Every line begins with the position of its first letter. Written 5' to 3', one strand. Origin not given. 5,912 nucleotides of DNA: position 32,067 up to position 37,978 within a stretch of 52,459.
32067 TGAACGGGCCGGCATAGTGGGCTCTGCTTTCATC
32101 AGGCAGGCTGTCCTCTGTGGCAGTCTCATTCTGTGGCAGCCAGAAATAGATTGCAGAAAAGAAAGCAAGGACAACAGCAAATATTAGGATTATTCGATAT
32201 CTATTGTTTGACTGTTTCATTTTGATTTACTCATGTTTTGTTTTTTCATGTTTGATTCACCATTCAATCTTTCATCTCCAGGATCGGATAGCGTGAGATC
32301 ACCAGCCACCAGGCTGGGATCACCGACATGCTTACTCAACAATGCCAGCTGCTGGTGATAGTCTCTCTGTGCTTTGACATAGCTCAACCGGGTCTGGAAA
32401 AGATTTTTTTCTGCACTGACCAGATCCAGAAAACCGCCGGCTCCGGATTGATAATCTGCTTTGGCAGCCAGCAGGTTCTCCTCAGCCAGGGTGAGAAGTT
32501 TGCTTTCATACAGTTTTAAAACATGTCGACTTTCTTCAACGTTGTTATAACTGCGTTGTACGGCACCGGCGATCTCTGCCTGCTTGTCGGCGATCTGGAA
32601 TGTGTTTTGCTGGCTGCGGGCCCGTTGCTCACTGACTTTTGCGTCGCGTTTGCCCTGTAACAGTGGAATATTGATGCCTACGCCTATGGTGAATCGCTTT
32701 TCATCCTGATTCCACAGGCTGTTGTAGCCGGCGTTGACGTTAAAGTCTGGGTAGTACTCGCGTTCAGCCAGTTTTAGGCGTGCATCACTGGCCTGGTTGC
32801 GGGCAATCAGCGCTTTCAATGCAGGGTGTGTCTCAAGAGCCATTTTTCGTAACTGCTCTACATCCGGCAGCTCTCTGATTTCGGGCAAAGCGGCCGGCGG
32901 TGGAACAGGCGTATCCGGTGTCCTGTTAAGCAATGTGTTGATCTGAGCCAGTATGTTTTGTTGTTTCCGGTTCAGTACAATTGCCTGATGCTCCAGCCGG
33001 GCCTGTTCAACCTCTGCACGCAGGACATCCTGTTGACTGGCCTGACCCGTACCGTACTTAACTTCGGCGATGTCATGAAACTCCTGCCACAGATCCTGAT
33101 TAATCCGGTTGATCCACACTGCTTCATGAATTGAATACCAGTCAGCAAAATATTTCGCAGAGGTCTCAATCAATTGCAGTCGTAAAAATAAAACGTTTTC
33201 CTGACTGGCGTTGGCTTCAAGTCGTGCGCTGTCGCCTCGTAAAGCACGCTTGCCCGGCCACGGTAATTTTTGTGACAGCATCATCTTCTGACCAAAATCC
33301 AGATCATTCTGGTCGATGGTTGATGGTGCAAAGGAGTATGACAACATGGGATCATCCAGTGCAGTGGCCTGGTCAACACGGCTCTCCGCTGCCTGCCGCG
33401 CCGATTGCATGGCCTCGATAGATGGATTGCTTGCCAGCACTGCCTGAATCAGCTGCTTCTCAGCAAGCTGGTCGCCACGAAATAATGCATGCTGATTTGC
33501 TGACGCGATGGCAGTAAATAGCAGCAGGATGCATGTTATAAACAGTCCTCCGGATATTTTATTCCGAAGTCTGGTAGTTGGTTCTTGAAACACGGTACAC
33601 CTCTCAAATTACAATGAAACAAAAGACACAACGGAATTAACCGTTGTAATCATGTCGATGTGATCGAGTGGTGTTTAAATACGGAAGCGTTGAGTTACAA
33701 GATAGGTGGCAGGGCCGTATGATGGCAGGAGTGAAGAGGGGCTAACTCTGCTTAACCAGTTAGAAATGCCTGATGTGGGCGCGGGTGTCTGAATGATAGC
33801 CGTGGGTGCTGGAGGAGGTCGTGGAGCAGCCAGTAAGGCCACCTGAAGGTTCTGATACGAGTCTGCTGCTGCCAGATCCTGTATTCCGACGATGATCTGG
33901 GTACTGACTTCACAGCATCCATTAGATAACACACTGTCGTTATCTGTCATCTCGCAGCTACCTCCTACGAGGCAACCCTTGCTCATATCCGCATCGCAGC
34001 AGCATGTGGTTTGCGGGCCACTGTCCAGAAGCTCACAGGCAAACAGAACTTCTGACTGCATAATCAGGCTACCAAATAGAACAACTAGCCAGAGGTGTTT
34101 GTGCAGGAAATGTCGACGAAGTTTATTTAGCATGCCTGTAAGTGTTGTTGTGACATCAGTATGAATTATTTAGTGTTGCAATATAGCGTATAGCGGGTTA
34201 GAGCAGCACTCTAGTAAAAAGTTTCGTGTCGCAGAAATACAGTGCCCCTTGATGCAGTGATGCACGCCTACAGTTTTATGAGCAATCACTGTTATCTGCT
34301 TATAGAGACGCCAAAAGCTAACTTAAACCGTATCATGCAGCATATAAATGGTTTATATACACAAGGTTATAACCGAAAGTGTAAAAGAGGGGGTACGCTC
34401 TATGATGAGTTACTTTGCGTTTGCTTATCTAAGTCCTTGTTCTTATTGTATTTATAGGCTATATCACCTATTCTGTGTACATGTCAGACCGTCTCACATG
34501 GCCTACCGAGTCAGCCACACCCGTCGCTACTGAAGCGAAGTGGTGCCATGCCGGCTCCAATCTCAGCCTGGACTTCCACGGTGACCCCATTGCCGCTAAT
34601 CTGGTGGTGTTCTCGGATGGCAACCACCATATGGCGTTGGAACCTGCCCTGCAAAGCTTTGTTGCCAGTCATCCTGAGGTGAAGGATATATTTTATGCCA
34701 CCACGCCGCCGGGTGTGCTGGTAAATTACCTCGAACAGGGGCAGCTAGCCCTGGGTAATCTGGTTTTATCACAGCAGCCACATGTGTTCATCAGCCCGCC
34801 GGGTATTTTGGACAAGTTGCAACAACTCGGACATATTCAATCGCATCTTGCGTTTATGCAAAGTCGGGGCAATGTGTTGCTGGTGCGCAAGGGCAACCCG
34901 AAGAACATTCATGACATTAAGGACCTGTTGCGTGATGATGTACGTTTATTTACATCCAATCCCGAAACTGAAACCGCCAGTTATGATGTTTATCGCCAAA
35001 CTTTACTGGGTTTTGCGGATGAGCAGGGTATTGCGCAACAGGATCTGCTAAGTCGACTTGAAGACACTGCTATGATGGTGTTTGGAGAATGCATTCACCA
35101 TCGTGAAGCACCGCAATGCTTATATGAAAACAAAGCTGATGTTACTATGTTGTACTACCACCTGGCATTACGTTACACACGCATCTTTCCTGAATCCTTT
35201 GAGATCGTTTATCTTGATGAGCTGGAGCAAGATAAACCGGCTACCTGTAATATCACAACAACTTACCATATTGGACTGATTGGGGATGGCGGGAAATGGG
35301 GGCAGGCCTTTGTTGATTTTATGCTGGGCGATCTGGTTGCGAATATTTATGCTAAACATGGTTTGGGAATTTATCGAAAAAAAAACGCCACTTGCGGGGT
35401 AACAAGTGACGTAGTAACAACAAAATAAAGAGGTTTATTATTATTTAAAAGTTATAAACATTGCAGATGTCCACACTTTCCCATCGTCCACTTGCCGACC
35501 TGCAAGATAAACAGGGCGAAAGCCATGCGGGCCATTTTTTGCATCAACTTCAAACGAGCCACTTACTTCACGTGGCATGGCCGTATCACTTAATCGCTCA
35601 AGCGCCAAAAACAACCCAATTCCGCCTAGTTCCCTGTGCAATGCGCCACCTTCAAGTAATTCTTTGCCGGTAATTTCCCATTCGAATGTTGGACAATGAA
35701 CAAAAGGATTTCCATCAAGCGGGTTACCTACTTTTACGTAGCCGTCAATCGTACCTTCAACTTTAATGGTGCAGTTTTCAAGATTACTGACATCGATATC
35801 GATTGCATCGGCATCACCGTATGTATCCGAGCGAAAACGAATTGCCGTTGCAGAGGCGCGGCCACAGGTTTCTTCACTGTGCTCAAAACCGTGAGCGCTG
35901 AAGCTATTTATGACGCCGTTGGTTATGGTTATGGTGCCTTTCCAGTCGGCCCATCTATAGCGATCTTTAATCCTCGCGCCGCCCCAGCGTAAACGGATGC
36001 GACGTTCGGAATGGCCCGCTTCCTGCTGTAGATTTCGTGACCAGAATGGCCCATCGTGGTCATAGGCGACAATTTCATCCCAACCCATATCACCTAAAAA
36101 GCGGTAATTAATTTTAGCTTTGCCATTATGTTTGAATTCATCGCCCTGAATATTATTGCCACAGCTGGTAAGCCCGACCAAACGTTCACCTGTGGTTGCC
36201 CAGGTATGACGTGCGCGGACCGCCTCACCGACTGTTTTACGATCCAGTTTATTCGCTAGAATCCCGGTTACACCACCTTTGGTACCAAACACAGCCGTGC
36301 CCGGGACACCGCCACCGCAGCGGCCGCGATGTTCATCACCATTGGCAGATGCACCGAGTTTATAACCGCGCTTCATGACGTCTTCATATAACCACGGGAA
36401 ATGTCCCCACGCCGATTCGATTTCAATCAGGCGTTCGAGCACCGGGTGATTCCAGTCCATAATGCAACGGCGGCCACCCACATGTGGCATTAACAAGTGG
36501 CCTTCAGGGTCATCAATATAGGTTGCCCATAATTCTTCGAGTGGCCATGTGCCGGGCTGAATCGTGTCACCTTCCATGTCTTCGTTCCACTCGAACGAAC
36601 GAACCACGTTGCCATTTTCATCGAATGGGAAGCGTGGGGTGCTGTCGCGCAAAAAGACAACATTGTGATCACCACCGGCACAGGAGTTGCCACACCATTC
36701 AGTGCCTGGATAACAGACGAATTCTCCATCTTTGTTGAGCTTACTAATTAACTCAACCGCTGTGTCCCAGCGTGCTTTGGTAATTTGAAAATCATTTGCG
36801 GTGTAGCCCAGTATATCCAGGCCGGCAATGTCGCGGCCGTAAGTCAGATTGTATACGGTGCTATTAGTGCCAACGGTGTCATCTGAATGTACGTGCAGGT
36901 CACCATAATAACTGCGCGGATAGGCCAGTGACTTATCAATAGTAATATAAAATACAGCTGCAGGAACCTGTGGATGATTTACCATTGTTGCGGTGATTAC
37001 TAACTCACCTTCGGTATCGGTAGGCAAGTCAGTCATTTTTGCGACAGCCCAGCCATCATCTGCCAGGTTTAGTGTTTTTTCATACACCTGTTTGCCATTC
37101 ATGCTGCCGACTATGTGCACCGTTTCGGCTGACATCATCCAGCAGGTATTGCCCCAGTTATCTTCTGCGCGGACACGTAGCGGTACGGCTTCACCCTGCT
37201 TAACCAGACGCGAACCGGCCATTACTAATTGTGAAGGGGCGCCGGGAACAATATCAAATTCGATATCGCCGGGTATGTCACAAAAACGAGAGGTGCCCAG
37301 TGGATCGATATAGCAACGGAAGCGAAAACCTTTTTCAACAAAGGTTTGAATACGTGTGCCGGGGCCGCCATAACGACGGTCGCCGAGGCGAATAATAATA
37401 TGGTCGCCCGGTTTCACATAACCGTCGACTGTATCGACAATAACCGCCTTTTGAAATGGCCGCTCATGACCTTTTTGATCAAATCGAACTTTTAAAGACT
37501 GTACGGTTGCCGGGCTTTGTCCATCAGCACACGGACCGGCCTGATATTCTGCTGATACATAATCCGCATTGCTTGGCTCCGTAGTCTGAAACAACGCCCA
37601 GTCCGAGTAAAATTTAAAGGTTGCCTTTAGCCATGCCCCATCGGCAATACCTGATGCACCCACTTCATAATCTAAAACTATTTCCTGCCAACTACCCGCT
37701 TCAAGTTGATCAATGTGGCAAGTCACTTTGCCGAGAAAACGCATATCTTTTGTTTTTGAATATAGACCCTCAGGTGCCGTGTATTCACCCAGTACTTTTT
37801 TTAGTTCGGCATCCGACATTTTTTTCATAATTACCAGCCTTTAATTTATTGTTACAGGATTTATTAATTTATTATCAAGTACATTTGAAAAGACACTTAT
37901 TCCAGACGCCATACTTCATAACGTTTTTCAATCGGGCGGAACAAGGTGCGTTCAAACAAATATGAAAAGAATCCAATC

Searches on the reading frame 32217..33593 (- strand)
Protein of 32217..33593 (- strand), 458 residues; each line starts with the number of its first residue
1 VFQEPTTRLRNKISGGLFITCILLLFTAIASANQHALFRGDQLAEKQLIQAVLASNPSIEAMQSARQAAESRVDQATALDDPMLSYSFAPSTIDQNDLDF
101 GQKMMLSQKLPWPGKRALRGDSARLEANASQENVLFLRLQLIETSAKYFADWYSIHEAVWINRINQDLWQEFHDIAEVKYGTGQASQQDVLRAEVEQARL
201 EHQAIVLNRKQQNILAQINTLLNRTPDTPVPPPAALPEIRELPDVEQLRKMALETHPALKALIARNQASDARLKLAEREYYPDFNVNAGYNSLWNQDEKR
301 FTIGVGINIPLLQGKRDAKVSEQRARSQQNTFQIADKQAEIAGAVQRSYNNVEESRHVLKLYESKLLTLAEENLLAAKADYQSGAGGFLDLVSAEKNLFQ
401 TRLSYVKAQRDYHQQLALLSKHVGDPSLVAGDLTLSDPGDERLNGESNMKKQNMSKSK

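Call 61: search_protein_families(library=pfam, proteins=[window:32217-33593:-], max_evalue=0.00001)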
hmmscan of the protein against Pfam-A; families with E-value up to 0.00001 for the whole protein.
window:32217-33593:- (458 aa): 1 family
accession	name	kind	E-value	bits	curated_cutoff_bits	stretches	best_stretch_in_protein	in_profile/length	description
PF02321.23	OEP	-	1.1e-43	149.6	22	2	246-420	2-183/187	Outer membrane efflux protein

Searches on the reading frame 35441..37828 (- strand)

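Call 61: search_protein_families(library=pfam, proteins=[window:35441-37828:-], max_evalue=0.00001)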
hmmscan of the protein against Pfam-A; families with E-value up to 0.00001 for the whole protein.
window:35441-37828:- (795 aa): 1 family
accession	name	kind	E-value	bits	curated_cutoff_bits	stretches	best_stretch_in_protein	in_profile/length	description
PF12228.14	DUF3604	-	2.1e-08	33.5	20.4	0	516-582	376-442/591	Protein of unknown function (DUF3604)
